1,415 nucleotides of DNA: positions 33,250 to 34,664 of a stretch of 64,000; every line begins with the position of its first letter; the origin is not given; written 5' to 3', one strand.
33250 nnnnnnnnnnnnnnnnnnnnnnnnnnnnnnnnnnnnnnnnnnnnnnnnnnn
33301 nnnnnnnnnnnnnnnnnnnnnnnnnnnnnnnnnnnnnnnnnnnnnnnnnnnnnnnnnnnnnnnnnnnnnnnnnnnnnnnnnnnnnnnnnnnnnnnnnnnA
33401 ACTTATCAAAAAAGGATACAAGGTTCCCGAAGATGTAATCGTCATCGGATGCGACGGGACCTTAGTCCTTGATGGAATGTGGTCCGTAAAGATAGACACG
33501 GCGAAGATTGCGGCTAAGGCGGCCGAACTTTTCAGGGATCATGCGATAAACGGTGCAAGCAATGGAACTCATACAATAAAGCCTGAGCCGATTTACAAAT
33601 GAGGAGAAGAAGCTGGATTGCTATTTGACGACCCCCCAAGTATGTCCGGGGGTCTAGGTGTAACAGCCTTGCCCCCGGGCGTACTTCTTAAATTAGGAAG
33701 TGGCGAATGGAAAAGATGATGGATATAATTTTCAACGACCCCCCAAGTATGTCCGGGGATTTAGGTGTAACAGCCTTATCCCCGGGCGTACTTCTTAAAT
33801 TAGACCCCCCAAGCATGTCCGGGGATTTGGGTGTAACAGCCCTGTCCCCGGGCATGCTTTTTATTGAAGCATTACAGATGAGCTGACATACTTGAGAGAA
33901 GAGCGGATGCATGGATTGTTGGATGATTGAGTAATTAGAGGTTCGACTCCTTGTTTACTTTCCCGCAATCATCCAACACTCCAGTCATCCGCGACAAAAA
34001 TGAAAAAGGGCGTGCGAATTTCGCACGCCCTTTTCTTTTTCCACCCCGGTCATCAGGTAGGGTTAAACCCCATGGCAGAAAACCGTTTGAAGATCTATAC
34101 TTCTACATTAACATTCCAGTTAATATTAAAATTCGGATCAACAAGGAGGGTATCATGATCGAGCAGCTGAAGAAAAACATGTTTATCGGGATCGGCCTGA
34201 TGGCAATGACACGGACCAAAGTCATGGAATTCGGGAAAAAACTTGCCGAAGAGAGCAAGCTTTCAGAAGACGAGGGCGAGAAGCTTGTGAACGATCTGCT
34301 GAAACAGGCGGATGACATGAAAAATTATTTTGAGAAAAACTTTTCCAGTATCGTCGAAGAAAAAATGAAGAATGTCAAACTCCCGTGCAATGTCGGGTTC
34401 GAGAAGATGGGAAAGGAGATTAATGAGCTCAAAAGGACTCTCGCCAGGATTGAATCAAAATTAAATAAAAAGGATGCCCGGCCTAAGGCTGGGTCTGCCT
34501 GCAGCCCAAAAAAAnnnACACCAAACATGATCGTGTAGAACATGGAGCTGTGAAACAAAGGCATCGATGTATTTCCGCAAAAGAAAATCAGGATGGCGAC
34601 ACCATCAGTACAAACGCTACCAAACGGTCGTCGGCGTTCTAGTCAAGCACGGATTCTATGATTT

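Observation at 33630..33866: Three tandem 66-nt stem-loops with conserved loop and compensatory stem changes: candidate structured or decoy RNA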

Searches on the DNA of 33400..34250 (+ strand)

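Call 5: search_rna_families(source=window, start=33400, end=34250, threshold=evalue, max_evalue=10, show_alignments=5)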
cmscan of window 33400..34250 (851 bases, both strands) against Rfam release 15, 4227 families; matches with E-value up to 10: 26.
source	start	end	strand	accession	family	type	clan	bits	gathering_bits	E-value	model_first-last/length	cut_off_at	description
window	33996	34085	-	RF02029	sraA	Gene; sRNA;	-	28.2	56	0.044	1-95/95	no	sraA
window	33854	34039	+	RF04182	GibS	Gene; sRNA;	-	25.8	115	0.31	1-142/142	no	GibS sRNA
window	34004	34041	+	RF00489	ctRNA_p42d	Gene; antisense;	-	24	50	0.012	1-46/46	no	ctRNA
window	33897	34036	+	RF02901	AaHKsRNA41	Gene; sRNA;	-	23.9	97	0.0033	1-187/187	no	Aggregatibacter sRNA 41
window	34004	34036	+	RF02066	STnc320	Gene; sRNA;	-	22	50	0.16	20-49/55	no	Salmonella enterica sRNA STnc320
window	34000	34100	-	RF02432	SpF25_sRNA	Gene; sRNA;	-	20.3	48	1.3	1-102/102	no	Streptococcus sRNA SpF25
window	33997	34053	-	RF02066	STnc320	Gene; sRNA;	-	19.1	50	0.79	1-55/55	no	Salmonella enterica sRNA STnc320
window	33927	34042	+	RF00558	L20_leader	Cis-reg; leader;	-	18.9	58.7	0.56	1-127/127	no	Ribosomal protein L20 leader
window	33994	34126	+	RF01808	MicX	Gene; sRNA;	-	18.7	75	0.13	1-194/194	no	MicX Vibrio cholerae sRNA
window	33943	34040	-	RF00516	ylbH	Cis-reg; leader;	-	18.7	50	0.18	1-122/122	no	ylbH leader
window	33999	34038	-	RF03778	mir-483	Gene; miRNA;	-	18.6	60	1.4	1-75/75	no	mir-483 microRNA precursor family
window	33996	34041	-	RF00766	mir-335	Gene; miRNA;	-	18.5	64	0.38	22-61/92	no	mir-335 microRNA precursor family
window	33900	33997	+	RF03636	MIR4376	Gene; miRNA;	-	18.4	60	0.76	1-88/88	no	MIR4376 microRNA precursor family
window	33994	34043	+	RF02907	patAB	Cis-reg; leader;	-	18.4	92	5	1-57/57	no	patAB leader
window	33970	34037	+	RF01859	Phe_leader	Cis-reg; leader;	-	17.2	55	5.2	1-125/125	no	Phenylalanine leader peptide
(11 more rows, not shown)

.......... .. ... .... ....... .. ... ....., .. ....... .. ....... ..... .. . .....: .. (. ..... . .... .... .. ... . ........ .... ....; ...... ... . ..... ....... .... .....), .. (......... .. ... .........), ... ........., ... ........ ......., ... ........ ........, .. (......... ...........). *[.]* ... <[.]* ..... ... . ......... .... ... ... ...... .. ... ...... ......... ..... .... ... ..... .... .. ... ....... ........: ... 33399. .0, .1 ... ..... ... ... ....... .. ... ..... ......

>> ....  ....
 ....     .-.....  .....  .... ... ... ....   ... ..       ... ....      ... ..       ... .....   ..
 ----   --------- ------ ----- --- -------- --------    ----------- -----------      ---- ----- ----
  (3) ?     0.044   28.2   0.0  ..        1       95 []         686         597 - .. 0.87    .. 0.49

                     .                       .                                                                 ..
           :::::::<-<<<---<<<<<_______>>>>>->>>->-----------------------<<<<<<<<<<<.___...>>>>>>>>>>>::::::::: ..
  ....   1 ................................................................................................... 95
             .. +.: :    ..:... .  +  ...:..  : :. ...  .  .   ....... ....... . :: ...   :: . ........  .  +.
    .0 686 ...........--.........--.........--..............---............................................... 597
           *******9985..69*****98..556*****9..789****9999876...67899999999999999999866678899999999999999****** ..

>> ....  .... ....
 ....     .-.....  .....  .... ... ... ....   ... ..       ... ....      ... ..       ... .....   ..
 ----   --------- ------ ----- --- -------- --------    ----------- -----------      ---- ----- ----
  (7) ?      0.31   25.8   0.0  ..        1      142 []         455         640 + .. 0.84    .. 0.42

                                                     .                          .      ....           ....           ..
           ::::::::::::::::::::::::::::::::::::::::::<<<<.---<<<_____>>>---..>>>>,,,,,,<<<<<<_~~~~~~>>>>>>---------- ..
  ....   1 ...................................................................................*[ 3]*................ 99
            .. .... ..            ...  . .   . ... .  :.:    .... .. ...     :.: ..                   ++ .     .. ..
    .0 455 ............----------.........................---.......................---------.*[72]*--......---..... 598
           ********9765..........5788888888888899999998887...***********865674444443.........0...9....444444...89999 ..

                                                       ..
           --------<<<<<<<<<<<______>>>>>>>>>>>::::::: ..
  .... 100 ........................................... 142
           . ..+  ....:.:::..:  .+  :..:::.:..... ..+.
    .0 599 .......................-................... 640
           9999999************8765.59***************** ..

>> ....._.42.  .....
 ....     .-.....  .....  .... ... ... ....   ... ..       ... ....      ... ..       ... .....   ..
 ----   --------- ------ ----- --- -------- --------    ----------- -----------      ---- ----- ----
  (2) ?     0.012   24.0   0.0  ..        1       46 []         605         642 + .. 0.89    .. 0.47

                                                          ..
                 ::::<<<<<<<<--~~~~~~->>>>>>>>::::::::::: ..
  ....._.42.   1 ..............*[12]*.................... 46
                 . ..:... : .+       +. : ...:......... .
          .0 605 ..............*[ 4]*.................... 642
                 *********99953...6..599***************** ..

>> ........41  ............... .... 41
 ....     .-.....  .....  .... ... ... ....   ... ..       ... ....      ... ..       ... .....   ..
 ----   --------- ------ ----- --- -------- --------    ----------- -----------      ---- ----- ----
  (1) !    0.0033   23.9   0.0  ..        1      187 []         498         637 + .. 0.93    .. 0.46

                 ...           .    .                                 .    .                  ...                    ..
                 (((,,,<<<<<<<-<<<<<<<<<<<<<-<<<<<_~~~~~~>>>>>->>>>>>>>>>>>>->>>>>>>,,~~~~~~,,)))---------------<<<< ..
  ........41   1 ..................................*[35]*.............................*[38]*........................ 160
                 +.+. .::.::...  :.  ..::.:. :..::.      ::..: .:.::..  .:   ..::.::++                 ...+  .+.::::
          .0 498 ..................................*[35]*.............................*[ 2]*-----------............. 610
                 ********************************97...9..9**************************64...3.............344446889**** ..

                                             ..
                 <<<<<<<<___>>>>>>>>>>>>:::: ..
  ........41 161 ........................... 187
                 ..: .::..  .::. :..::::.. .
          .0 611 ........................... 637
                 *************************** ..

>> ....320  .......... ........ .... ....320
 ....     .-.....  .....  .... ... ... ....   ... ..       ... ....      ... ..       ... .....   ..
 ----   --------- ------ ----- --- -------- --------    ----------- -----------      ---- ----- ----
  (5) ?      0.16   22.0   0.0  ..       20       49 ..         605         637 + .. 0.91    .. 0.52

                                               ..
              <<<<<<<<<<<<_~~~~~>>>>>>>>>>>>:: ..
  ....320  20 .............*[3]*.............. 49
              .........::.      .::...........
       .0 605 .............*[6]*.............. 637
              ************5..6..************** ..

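Call 42: build_rna_model(alignment_id=A2, structure=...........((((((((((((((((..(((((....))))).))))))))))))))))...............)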
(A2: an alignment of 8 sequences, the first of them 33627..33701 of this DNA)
Model R1 built from alignment A2 (8 sequences, 75 columns); structure: as given.
model positions 75; base pairs 21; branch points 0; effective number of sequences 2.13; information 0.753 bits per position. Calibrated on 0.2 Mb of random sequence (short: E-values are rough).
structure used (alignment columns):
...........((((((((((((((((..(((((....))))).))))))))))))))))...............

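Call 46: search_with_rna_model(model_id=R1, sources=[window, L008, L011, L013, L014, L015, L017, L019, L020, L022, L021, L012, L003, L004, L006, L007], max_evalue=10, show_alignments=0)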
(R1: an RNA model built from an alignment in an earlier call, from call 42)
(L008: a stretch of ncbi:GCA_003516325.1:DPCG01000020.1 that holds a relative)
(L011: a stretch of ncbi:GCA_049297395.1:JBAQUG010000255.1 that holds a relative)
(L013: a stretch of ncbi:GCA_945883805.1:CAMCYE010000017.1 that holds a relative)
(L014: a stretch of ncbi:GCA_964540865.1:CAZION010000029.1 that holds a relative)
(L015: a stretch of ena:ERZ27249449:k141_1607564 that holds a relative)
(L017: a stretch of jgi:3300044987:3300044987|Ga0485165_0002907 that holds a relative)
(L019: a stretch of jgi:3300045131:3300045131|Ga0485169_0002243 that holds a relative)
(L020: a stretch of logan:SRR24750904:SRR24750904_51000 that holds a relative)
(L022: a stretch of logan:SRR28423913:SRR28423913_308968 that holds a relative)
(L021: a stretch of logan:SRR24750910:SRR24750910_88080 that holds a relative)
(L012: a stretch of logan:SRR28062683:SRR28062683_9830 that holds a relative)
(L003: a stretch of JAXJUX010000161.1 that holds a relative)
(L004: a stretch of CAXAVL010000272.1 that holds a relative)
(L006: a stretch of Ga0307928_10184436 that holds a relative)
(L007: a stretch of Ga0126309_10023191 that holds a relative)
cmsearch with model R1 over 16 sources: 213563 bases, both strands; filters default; matches with E-value up to 10: 21.
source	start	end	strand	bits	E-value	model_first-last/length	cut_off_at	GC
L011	497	571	+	92.2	2.4e-24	1-75/75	no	0.59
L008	9170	9244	+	90.1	1.1e-23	1-75/75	no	0.56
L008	9284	9358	+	88.5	3.1e-23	1-75/75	no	0.56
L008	9397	9471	+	87.8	5e-23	1-75/75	no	0.56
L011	370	444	+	87.3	7.3e-23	1-75/75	no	0.61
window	33627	33701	+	85.7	2.1e-22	1-75/75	no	0.56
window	33800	33874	+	85.2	2.9e-22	1-75/75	no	0.52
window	33734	33799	+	70.5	6.8e-18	1-75/75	no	0.52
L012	1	59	+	62.6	1.5e-15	17-75/75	5'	0.61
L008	9181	9229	-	25.4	0.00017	12-60/75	no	0.65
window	33811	33859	-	25.2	0.00018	12-60/75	no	0.59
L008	9295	9343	-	24.4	0.00032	12-60/75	no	0.67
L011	508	556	-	24.3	0.00034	12-60/75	no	0.67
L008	9408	9456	-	23.8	0.00047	12-60/75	no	0.63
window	33745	33793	-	22.6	0.0011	12-60/75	no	0.51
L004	5206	5265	+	18.8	0.015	1-75/75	no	0.33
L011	381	429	-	18.3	0.02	12-60/75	no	0.65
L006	982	1010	+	13.2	0.69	22-50/75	no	0.76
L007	2445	2473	+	12.8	0.86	22-50/75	no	0.79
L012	1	44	-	12.8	0.91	12-55/75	3'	0.7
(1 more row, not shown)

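Call 50: search_with_rna_model(model_id=R1, sources=[L023, L024, L025, L016, L018, L001], max_evalue=10)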
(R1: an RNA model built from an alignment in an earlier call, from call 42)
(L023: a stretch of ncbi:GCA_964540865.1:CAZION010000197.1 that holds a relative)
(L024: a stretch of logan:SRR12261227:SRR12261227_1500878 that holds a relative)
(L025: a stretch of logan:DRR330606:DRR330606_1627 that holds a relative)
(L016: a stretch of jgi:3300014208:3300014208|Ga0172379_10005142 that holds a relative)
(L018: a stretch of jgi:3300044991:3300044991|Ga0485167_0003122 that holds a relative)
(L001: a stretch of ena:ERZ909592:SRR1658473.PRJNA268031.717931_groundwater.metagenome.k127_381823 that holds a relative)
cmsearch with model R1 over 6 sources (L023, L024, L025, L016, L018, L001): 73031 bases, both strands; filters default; matches with E-value up to 10: 6.
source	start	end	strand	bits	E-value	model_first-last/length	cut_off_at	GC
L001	10961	11035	+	85.7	7e-23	1-75/75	no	0.56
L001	11134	11208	+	85.2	9.9e-23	1-75/75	no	0.52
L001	11068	11133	+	70.5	2.3e-18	1-75/75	no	0.52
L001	11145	11193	-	25.2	6.2e-05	12-60/75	no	0.59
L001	11079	11127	-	22.6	0.00038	12-60/75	no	0.51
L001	10972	11020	-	20.1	0.002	12-60/75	no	0.59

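Call 83: search_with_rna_model(model_id=R1, sources=[L026, L027, L028], max_evalue=10)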
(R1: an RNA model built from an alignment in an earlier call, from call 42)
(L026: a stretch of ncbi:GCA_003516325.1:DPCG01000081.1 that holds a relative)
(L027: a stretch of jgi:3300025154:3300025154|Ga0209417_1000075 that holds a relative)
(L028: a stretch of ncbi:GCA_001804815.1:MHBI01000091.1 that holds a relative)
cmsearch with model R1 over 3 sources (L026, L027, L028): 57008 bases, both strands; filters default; matches with E-value up to 10: 0.
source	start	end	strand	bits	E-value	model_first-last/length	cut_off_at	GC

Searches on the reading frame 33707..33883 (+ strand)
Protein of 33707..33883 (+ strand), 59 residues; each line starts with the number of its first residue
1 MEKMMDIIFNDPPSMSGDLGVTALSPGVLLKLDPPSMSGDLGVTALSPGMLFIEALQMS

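Call 21: find_homologous_proteins(query=window:33707-33883:+, max_evalue=10)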
Query seq(59 aa) (59 aa): 1 proteins with E <= 10 among 2 candidates.
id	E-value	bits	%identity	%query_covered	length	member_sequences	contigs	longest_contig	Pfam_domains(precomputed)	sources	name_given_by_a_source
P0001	2.9e-29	116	100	100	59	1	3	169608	-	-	-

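Call 78: search_protein_representatives(protein=window:33707-33883:+)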
Query: 59 residues. Proteins with E-value up to 0.001 (for the whole library): 9; up to 1e-10: 2; up to 1e-30: 0. The best 9 are listed.
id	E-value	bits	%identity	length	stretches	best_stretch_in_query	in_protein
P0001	9.1e-30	116.3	100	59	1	1-59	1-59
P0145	4.3e-13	64.2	32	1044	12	5-43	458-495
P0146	1.4e-09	53.2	37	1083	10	13-47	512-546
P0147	2.4e-08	49.3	35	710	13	20-51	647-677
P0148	4.1e-07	45.5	37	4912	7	11-48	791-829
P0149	9.0e-07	44.4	46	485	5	14-57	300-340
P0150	2.4e-06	43.1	36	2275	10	23-47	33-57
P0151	4.5e-06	42.2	38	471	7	18-50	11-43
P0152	7.1e-04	35.4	30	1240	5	11-51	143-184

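Call 81: search_protein_families(library=padloc, proteins=[window:33707-33883:+], max_evalue=1)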
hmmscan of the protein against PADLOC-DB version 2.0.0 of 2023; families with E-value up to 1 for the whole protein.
window:33707-33883:+ (59 aa): 0 families

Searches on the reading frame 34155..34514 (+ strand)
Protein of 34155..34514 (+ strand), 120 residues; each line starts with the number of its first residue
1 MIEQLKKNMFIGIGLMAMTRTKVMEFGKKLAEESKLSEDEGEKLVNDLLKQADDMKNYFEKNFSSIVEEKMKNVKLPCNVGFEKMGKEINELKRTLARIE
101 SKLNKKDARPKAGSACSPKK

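Call 69: search_protein_families(library=pfam, proteins=[window:34155-34514:+], max_evalue=1)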
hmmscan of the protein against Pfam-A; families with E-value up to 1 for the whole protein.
window:34155-34514:+ (120 aa): 7 families
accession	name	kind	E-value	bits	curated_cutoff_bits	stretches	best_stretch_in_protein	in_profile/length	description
PF05597.16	Phasin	-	0.0016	18.9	28.8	1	29-99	53-124/126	Poly(hydroxyalcanoate) granule associated protein (phasin)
PF03961.19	FapA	-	0.024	14.7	31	1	11-108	135-233/272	Flagellar Assembly Protein A beta solenoid domain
PF08039.16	Mit_proteolip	-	0.025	15.1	25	0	71-118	6-53/60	Mitochondrial proteolipid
PF05189.18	RTC_insert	-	0.031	15.1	23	1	12-51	61-100/102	RNA 3'-terminal phosphate cyclase (RTC), insert domain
PF00163.24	Ribosomal_S4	-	0.051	14.7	23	1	17-68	43-95/95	Ribosomal protein S4/S9 N-terminal domain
PF20229.3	ChrB_N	-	0.086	13.2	23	1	13-101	18-105/159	Protein ChrB, N-terminal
PF04691.17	ApoC-I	-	0.3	11.4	28.3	0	25-72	10-58/61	Apolipoprotein C-I (ApoC-1)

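Call 70: search_protein_families(library=ncbifam, proteins=[window:34155-34514:+], max_evalue=1)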
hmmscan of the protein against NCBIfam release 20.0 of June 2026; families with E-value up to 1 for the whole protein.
window:34155-34514:+ (120 aa): 2 families
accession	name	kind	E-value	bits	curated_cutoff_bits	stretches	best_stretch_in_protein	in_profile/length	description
TIGR01837.1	PHA_granule_1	subfamily_domain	0.02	15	94.7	1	33-98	34-114/118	poly(hydroxyalkanoate) granule-associated protein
NF041669.1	GvpT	domain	0.042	14.4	80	1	19-105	36-122/123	GvpT/GvpP family gas vesicle accessory protein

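Call 81: search_protein_families(library=padloc, proteins=[window:34155-34514:+], max_evalue=1)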
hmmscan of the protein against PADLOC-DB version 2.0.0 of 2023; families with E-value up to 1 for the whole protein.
window:34155-34514:+ (120 aa): 0 families
